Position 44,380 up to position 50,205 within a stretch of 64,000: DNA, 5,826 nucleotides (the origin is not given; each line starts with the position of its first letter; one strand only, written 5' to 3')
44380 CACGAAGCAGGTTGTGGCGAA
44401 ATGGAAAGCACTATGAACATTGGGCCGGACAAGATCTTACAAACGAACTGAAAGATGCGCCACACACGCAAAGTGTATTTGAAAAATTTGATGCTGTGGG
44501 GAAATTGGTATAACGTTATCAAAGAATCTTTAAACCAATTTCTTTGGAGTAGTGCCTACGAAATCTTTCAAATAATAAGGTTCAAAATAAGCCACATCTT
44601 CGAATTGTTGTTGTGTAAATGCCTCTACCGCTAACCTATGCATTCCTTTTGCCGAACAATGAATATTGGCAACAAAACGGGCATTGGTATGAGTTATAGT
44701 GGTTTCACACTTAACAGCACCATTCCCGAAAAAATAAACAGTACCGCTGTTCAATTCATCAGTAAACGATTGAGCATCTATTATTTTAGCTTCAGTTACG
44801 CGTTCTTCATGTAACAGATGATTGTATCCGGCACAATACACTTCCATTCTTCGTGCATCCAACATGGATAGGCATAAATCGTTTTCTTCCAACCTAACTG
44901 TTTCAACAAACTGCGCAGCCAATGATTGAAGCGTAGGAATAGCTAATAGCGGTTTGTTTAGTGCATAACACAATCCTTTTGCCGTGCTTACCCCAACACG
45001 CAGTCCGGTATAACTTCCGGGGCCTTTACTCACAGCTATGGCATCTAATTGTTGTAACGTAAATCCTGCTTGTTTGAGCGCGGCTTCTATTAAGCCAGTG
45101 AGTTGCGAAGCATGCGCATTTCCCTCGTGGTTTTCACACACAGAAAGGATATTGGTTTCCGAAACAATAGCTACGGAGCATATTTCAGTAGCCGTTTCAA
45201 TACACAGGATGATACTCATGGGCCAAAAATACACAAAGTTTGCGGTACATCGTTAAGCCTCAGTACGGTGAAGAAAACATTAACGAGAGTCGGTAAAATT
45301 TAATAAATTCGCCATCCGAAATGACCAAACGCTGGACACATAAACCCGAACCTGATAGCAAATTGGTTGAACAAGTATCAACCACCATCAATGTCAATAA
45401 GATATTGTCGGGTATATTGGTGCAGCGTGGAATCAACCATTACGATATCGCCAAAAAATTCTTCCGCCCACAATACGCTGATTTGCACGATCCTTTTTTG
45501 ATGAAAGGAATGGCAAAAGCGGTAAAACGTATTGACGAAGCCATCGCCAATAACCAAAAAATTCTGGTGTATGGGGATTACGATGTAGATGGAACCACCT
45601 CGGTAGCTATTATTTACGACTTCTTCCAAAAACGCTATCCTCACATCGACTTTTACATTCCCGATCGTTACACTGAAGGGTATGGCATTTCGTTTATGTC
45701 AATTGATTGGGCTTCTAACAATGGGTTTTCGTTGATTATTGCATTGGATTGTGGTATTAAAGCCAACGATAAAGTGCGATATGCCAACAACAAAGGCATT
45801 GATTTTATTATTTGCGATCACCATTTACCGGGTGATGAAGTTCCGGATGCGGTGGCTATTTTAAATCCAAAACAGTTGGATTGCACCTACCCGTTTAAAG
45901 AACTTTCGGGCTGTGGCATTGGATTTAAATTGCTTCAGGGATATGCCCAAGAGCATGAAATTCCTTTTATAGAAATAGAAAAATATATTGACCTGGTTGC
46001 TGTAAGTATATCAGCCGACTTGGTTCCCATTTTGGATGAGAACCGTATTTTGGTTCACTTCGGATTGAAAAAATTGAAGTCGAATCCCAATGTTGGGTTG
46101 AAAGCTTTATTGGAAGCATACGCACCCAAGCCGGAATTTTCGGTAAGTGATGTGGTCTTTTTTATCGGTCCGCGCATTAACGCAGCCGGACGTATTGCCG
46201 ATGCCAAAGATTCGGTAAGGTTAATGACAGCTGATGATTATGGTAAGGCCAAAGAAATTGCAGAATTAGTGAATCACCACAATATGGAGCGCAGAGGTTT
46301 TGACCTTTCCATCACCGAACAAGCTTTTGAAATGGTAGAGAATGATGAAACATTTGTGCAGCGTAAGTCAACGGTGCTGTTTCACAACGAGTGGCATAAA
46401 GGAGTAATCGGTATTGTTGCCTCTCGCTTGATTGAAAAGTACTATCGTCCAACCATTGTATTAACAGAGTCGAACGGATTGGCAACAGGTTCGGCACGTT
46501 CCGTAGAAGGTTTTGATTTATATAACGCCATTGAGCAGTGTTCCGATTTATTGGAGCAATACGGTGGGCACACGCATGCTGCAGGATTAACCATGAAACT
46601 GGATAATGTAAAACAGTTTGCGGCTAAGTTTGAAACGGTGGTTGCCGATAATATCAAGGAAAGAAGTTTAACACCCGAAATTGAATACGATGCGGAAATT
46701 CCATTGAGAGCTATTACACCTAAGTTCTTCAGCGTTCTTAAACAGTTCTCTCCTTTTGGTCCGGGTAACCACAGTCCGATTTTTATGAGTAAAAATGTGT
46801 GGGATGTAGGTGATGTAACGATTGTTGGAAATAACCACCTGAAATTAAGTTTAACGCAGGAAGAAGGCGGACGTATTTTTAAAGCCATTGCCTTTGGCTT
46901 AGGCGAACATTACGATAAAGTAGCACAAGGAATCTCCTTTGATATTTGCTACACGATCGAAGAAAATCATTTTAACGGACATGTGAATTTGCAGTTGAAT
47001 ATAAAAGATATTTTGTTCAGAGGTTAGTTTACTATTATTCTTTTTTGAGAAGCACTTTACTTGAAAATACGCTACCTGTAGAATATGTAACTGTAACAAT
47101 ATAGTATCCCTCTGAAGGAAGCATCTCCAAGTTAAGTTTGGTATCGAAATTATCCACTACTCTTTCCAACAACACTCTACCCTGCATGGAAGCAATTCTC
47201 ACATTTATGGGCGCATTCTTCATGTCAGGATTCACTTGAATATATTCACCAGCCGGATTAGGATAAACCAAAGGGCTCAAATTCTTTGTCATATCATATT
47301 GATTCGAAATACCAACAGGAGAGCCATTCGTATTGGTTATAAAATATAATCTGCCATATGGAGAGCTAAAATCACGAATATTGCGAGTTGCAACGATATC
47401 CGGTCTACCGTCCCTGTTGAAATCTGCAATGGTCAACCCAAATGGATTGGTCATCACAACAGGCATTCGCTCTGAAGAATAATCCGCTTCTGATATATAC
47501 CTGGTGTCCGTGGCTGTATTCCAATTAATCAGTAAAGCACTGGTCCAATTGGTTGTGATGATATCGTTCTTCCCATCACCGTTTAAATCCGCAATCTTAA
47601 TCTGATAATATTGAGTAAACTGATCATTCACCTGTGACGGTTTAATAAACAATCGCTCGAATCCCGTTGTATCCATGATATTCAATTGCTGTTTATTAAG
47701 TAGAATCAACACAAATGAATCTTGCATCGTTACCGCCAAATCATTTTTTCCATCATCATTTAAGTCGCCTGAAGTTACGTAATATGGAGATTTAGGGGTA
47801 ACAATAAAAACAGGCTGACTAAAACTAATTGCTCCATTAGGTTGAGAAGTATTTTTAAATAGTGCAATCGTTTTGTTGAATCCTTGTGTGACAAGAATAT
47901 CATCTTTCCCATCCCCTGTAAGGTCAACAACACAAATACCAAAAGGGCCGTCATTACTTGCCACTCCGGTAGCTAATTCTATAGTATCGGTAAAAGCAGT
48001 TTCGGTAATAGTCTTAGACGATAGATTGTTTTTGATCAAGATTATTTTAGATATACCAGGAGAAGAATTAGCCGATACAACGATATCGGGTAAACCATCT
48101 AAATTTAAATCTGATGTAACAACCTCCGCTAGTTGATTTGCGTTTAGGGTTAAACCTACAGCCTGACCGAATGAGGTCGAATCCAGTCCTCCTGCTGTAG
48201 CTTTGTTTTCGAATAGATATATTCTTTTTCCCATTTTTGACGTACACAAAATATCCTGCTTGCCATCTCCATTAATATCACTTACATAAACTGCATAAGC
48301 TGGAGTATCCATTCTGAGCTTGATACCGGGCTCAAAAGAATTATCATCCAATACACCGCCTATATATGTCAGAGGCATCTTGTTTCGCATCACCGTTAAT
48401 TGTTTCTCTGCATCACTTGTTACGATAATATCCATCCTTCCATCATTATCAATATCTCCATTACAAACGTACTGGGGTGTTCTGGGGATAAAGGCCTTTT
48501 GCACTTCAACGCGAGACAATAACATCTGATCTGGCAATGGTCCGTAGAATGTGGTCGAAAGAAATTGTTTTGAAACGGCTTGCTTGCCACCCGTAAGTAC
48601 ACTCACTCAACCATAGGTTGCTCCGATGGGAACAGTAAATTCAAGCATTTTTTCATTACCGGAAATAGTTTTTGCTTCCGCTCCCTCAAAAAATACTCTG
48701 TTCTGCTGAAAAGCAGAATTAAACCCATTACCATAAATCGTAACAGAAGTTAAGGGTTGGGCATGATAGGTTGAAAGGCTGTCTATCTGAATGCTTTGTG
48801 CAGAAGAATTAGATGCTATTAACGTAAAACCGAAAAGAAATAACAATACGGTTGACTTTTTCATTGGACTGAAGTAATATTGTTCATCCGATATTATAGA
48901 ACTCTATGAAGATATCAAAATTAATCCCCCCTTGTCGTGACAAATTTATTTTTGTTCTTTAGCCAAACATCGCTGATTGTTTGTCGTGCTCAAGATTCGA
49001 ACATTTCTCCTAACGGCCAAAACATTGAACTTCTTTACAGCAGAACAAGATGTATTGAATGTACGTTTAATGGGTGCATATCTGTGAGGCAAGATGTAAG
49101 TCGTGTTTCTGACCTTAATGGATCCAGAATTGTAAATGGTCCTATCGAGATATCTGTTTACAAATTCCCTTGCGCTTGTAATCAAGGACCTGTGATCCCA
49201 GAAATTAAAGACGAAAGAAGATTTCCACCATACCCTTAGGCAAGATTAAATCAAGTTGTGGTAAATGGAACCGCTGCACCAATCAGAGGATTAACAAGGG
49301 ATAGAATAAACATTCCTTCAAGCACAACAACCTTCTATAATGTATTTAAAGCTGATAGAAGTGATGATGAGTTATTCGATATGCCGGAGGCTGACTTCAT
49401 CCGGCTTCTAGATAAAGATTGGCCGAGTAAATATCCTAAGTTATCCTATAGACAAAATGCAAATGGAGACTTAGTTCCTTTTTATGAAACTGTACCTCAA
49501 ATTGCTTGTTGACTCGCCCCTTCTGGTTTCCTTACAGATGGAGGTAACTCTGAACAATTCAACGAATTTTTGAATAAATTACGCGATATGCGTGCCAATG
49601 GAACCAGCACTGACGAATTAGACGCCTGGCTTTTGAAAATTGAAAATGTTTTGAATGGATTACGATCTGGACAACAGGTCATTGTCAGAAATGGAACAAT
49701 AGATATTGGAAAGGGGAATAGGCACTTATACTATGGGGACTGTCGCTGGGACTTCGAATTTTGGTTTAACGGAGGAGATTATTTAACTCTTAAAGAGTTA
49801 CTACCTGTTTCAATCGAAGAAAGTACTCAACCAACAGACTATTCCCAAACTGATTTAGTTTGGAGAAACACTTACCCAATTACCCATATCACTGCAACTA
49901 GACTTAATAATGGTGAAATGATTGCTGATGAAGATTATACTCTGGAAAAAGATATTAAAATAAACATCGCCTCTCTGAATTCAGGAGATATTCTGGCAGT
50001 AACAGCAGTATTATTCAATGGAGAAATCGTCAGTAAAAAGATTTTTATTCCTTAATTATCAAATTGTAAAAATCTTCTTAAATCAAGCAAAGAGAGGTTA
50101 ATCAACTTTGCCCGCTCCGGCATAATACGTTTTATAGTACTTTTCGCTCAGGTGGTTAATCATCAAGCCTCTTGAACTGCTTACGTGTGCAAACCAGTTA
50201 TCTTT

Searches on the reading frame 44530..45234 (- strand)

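Call 48: search_protein_families(library=pfam, proteins=[window:44530-45234:-], max_evalue=0.001)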
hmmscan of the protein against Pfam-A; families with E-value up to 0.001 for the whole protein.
window:44530-45234:- (234 aa): 1 family
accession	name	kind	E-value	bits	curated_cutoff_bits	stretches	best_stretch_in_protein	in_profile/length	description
PF00814.31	TsaD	-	7.6e-29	101.7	24.8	1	39-140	27-129/264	tRNA N6-adenosine threonylcarbamoyltransferase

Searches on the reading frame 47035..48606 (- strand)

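Call 28: search_protein_families(library=pfam, proteins=[window:47035-48606:-], max_evalue=0.01)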
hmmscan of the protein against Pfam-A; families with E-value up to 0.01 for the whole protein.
window:47035-48606:- (523 aa): 7 families
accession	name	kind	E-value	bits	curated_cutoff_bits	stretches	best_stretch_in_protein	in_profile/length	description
PF13517.12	FG-GAP_3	-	2.3e-35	121.4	26.9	5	340-405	1-60/61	FG-GAP-like repeat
PF01839.29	FG-GAP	-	7.9e-35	118.6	22.1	3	104-126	3-25/37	FG-GAP repeat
PF18962.6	Por_Secre_tail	-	1.9e-09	38.1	27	1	447-518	1-73/75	Secretion system C-terminal sorting domain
PF12256.14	TcdB_toxin_midN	-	1.1e-06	28.6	24.8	0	334-363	28-58/181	Insecticide toxin TcdB middle/N-terminal region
PF21955.1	CarG-like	-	9.1e-06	26.3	28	0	223-261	4-36/144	Carbapenem resistance protein CarG-like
PF15907.11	Itfg2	-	1.5e-05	24.9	27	0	47-199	20-167/330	Integrin-alpha FG-GAP repeat-containing protein 2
PF16743.10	PliI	-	0.00042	20.4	27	0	334-352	60-78/123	Periplasmic lysozyme inhibitor of I-type lysozyme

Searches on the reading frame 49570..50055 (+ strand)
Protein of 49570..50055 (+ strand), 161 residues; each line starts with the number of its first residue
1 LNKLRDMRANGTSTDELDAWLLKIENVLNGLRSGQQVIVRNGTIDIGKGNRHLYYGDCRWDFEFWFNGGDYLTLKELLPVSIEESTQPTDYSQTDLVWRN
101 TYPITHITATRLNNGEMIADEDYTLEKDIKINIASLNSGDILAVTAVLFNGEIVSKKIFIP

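Call 28: search_protein_families(library=pfam, proteins=[window:49570-50055:+], max_evalue=0.01)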
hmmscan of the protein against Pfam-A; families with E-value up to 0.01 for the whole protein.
window:49570-50055:+ (161 aa): 1 family
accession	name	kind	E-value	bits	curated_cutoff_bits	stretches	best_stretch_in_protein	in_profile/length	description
PF07550.17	Shr-like_HID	-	0.00091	20.1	22.3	0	87-140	12-62/82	Heme-binding protein Shr-like, Hb-interacting domain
